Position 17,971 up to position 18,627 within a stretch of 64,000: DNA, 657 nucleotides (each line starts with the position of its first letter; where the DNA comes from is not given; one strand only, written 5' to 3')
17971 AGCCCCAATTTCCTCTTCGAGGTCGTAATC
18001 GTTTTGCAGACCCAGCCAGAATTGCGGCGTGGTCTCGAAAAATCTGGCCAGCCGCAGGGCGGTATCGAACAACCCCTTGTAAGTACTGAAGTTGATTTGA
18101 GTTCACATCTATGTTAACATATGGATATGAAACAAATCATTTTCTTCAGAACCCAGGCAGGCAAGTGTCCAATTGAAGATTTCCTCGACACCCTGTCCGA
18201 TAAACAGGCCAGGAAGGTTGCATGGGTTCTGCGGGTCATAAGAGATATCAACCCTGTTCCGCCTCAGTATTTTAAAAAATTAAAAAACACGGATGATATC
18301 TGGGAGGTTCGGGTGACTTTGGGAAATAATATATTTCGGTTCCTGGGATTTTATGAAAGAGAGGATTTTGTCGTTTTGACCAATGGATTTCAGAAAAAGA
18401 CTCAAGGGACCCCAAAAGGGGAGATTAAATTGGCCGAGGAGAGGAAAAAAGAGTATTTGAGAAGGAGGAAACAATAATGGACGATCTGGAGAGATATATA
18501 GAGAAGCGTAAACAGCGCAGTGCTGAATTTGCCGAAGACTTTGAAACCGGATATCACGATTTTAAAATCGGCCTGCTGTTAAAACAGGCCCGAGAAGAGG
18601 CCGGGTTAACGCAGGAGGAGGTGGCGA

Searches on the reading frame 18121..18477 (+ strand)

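Call 13: search_protein_families(library=pfam, proteins=[window:18121-18477:+], max_evalue=0.0001)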
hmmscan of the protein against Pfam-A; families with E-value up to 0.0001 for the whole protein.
window:18121-18477:+ (118 aa): 1 family
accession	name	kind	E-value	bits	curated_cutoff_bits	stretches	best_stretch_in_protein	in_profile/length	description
PF05973.20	Gp49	-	5.6e-20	71.6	23.9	1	20-110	1-90/90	Phage derived protein Gp49-like (DUF891)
